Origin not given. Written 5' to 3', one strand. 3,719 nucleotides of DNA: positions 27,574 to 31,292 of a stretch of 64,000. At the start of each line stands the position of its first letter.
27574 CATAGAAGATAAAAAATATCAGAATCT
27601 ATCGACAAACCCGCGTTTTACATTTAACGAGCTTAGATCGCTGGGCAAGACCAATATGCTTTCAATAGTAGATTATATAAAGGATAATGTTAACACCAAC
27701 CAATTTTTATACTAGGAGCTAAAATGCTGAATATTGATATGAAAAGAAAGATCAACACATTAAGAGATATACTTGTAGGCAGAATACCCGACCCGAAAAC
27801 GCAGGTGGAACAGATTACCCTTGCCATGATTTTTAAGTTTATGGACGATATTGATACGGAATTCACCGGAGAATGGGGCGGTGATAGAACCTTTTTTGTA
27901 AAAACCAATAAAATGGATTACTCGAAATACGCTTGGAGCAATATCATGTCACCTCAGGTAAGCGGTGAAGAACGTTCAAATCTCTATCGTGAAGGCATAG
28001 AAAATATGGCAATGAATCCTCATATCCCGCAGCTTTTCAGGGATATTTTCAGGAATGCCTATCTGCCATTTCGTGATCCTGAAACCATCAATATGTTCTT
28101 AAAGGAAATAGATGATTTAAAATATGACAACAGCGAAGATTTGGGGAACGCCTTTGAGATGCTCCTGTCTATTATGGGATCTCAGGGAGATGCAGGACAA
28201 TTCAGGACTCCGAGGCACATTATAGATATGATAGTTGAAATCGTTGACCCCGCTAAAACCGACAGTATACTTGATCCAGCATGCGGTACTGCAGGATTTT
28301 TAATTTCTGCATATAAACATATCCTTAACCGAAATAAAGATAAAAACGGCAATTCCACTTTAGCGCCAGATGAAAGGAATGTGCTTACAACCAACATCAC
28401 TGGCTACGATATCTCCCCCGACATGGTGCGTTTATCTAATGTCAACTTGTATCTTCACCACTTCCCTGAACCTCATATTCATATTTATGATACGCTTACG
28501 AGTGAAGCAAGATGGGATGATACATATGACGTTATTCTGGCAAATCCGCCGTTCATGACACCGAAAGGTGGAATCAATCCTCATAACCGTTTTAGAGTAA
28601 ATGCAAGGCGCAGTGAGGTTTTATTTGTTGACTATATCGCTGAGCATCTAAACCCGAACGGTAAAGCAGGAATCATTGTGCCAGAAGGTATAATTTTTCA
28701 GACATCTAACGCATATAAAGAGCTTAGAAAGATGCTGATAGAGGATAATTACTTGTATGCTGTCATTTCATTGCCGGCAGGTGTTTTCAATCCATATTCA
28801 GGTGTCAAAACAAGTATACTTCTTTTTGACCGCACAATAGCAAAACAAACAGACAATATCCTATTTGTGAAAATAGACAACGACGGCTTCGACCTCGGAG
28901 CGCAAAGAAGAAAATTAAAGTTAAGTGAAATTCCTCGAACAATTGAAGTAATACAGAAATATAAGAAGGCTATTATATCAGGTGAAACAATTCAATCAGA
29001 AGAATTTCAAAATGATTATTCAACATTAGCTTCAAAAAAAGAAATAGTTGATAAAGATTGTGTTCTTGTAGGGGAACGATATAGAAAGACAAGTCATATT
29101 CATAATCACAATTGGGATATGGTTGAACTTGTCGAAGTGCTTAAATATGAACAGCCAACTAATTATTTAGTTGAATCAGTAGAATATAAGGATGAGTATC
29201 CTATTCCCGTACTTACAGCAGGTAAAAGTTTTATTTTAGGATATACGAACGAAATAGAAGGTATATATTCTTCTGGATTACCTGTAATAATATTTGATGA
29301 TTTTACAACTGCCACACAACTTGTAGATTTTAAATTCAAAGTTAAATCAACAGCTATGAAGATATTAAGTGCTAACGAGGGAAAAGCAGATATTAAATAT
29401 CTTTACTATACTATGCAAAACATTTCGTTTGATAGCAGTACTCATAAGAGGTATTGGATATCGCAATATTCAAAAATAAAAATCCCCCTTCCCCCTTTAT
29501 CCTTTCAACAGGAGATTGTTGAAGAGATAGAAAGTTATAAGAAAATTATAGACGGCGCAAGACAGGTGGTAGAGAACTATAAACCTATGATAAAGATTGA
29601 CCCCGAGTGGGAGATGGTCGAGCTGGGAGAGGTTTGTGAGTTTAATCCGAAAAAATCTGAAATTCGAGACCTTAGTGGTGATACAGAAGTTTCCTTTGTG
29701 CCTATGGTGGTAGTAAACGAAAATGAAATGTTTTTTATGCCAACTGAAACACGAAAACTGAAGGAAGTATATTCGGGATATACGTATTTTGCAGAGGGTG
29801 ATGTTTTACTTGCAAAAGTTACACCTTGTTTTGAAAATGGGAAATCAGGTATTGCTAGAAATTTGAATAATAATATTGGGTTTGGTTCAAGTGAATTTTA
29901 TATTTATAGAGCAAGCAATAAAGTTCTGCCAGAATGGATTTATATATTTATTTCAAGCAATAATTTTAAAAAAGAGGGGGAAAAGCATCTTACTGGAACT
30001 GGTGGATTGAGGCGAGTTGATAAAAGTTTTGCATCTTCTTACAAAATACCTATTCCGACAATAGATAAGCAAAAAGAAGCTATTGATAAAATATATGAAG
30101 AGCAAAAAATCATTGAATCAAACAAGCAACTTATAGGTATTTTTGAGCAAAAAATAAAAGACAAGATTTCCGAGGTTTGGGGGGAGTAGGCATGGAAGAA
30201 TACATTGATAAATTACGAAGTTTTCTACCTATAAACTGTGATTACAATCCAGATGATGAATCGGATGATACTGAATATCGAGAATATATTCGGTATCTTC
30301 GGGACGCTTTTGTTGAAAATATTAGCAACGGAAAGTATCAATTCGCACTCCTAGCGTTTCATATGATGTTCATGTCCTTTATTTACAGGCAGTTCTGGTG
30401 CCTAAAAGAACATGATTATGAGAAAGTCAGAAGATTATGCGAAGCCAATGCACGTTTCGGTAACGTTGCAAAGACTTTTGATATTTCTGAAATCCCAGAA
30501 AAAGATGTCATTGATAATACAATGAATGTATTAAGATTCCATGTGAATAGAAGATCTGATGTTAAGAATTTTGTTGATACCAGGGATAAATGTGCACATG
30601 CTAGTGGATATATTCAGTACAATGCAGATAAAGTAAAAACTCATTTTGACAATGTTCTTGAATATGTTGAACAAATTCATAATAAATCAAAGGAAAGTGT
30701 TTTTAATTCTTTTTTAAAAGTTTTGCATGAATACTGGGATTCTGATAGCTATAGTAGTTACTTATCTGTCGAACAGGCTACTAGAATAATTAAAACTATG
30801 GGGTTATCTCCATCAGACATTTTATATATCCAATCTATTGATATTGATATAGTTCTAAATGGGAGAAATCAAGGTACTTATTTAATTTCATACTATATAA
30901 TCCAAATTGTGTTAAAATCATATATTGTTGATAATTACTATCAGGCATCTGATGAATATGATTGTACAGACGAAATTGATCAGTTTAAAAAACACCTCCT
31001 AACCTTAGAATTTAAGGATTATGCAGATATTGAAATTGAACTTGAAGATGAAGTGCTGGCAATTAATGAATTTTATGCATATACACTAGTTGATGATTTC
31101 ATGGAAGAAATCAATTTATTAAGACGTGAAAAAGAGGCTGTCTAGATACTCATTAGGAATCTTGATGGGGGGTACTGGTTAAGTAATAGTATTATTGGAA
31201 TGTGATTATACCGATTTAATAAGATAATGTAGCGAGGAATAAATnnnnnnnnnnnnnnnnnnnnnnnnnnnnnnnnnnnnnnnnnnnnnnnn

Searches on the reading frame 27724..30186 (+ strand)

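Call 3: search_protein_families(library=pfam, proteins=[window:27724-30186:+], max_evalue=1)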
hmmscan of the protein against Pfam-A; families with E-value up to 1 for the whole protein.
window:27724-30186:+ (821 aa): 8 families
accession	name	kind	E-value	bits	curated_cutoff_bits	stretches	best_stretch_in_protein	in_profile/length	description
PF02384.22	N6_Mtase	-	7.8e-56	190.1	20.4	1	138-460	4-309/311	N-6 DNA Methylase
PF01420.25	Methylase_S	-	2.3e-17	64.1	22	2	628-802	3-161/168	Type I restriction modification DNA specificity domain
PF07669.17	Eco57I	-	6.9e-10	39.7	25.3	1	258-355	69-171/171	Eco57I restriction-modification methylase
PF01170.24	UPF0020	-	2.4e-07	31.1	22.3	1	170-277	20-131/197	RMKL-like, methyltransferase domain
PF13847.12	Methyltransf_31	-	0.0005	20.2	27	1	179-277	4-84/145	Methyltransferase domain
PF20473.4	MmeI_Mtase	-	0.00057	19.6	27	1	181-245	22-85/259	MmeI, DNA-methyltransferase domain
PF05175.20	MTS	-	0.0011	19.1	23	1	223-281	56-112/170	Methyltransferase small domain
PF08242.18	Methyltransf_12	-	0.11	13.7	30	1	221-274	19-72/98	Methyltransferase domain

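Call 4: search_protein_families(library=padloc, proteins=[window:27724-30186:+], max_evalue=1)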
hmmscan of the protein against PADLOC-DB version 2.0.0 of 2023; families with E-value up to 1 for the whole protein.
window:27724-30186:+ (821 aa): 115 families (the best 25 are shown)
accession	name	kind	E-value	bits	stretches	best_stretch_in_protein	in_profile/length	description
PDLC03021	MTase_I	-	2e-100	335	1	2-474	3-472/491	Type I methyltransferase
PDLC03026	MTase_I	-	1.5e-61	207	1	28-379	28-367/487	Type I methyltransferase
PDLC03127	Specificity_I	-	1.4e-52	177.3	2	622-792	6-174/571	Type I specificity subunit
PDLC03025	MTase_I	-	4.9e-49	165.5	1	103-385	103-384/569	Type I methyltransferase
PDLC03188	Specificity_I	-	5.1e-43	145.6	1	628-790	60-223/458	Type I specificity subunit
PDLC04134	mad2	-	3.7e-37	126.3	1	3-415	138-489/492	mads_2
PDLC03079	Specificity_I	-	5.1e-36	122.8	2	623-804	242-428/470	Type I specificity subunit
PDLC03144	Specificity_I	-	8.9e-36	122.3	2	466-600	18-155/388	Type I specificity subunit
PDLC03036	MTase_I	-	2e-34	117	1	140-383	196-442/635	Type I methyltransferase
PDLC03143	Specificity_I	-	3e-31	106.9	2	631-800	34-201/471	Type I specificity subunit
PDLC03083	Specificity_I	-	4.6e-31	105.6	1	624-795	300-468/717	Type I specificity subunit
PDLC03106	Specificity_I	-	1.2e-28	98.2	1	464-621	12-191/461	Type I specificity subunit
PDLC03072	Specificity_I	-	3.1e-28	97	2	628-785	23-174/448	Type I specificity subunit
PDLC03128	Specificity_I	-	1.1e-26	91.5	1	634-788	204-353/392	Type I specificity subunit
PDLC03022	MTase_I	-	1.1e-26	91.4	1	120-466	143-485/857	Type I methyltransferase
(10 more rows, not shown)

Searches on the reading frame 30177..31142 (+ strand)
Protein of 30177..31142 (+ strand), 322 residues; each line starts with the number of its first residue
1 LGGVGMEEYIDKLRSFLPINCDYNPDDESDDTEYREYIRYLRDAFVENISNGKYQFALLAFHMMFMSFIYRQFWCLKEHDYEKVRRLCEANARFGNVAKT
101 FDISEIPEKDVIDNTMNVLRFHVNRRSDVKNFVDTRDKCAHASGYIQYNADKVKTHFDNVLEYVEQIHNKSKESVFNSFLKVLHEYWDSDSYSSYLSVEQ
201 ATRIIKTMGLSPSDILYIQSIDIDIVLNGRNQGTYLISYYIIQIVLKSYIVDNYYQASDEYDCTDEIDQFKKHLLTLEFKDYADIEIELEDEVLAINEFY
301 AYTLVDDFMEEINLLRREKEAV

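Call 3: search_protein_families(library=pfam, proteins=[window:30177-31142:+], max_evalue=1)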
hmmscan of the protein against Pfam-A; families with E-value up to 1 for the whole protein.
window:30177-31142:+ (322 aa): 1 family
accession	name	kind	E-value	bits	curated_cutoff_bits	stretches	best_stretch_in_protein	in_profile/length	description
PF05669.17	Med31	-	0.031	14.7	25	1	162-206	18-63/95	SOH1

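Call 4: search_protein_families(library=padloc, proteins=[window:30177-31142:+], max_evalue=1)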
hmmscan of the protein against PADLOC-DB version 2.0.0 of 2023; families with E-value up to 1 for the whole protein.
window:30177-31142:+ (322 aa): 0 families

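Call 44: search_protein_families(library=ncbifam, proteins=[window:30192-31142:+], max_evalue=1)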
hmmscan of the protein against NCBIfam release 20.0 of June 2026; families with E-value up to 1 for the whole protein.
window:30192-31142:+ (317 aa): 0 families

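Call 50: find_homologous_proteins(query=window:30192-31142:+, max_evalue=0.001)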
Query window:30192-31142:+ (317 aa): 11 proteins with E <= 0.001 among 758 candidates.
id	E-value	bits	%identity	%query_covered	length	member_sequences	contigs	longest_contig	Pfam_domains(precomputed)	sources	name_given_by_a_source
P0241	3.5e-205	698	99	100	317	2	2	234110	-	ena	-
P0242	6.2e-144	497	69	99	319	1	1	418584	-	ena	-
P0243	6.8e-143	494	70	99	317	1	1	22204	-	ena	-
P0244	1.9e-72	262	46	93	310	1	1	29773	-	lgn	-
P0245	4.3e-72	261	46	96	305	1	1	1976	-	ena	-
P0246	3.9e-71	258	46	97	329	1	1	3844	-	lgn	-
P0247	1.7e-69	253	43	100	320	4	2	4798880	-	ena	-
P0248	2.0e-68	249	43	97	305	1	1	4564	-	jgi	jgi:hypothetical protein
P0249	8.2e-61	224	52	68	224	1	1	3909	-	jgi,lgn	-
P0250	4.9e-43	166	34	91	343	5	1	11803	-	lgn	-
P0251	1.5e-39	154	43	66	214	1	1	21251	-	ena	-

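Call 51: find_encoding_contigs(protein=P0242, flank=7000, max_places=2)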
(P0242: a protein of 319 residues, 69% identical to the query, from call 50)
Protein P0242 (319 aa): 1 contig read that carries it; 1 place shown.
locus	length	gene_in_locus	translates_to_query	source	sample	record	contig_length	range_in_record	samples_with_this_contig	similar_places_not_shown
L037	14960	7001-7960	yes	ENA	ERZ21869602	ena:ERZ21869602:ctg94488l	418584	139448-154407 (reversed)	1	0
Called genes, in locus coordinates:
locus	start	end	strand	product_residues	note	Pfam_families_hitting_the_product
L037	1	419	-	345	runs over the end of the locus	-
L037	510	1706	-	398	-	PF00069:Pkinase, PF07714:PK_Tyr_Ser-Thr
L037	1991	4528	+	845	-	PF04313:HSDR_N (faint), PF13588:HSDR_N_2 (weak), PF00270:DEAD, PF04851:ResIII, PF18766:SWI2_SNF2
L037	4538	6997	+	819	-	PF02384:N6_Mtase, PF01170:UPF0020, PF13847:Methyltransf_31 (faint), PF07669:Eco57I (weak), PF01420:Methylase_S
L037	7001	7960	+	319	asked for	-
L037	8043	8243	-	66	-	-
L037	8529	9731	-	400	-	PF19553:DUF6076 (weak)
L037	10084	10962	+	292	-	PF23343:REP_ORF2-G2P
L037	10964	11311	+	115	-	-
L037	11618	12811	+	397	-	PF14659:Phage_int_SAM_3, PF00589:Phage_integrase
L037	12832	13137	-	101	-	PF13560:HTH_31, PF12844:HTH_19 (weak), PF01381:HTH_3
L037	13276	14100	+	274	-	PF12773:DZR (weak)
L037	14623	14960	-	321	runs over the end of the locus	PF02311:AraC_binding (weak), PF07883:Cupin_2 (weak), PF00165:HTH_AraC (faint), PF12833:HTH_18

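Call 52: find_encoding_contigs(protein=P0244, flank=7000, max_places=2)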
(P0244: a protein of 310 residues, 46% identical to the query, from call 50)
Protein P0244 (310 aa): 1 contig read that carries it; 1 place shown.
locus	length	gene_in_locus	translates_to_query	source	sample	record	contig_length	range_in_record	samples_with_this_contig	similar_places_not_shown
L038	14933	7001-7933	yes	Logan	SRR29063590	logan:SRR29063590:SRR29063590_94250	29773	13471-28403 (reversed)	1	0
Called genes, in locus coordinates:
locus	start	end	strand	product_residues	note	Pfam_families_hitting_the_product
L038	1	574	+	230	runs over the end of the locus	PF01987:AIM24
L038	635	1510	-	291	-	PF02311:AraC_binding, PF07883:Cupin_2 (weak), PF00165:HTH_AraC (weak), PF12833:HTH_18, PF00165:HTH_AraC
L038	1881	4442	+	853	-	PF13588:HSDR_N_2, PF00270:DEAD, PF04851:ResIII, PF18766:SWI2_SNF2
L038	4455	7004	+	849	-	PF02384:N6_Mtase, PF01170:UPF0020 (weak), PF07669:Eco57I, PF01420:Methylase_S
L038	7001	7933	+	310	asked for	-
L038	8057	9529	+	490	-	PF04326:SLFN_AlbA_2, PF13749:HATPase_c_4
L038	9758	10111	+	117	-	PF01978:TrmB (weak), PF13412:HTH_24, PF25213:HVO_A0261_N (weak), PF08279:HTH_11 (weak), PF13545:HTH_Crp_2 (faint)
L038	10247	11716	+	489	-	PF00370:FGGY_N, PF02782:FGGY_C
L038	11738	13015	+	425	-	PF06134:RhaA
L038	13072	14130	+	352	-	PF00596:Aldolase_II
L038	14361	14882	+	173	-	-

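Call 53: find_encoding_contigs(protein=P0247, flank=7000, max_places=2)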
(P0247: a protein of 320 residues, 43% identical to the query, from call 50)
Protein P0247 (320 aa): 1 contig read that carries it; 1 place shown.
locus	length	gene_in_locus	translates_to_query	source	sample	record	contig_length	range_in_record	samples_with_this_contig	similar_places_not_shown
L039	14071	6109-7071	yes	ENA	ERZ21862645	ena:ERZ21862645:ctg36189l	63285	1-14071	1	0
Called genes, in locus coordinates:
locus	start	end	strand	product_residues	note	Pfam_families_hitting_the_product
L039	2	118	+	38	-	?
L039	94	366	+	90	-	-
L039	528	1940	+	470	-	PF13507:GATase_5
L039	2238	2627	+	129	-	PF00135:COesterase, PF20434:BD-FAE, PF07859:Abhydrolase_3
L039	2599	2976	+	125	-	-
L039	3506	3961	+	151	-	PF13338:AbiEi_4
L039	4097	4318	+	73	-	-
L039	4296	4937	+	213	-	PF08843:AbiEii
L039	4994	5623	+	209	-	PF00271:Helicase_C (faint)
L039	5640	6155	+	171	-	PF01420:Methylase_S (weak)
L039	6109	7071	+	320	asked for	-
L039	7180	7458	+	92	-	-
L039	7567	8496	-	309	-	PF01068:DNA_ligase_A_M, PF09414:RNA_ligase (weak), PF04679:DNA_ligase_A_C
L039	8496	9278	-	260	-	PF02735:Ku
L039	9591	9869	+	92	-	PF02445:NadA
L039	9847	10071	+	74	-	PF02445:NadA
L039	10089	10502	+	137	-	PF02445:NadA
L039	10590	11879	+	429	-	PF00890:FAD_binding_2, PF01266:DAO (weak), PF01494:FAD_binding_3 (faint), PF03486:HI0933_like, PF07992:Pyr_redox_2 (faint)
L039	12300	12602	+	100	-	PF01729:QRPTase_C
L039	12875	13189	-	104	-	PF18917:LiaI-LiaF-like_TM1 (weak), PF22570:LiaF-TM (weak)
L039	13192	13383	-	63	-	-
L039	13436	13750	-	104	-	-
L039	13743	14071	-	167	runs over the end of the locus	-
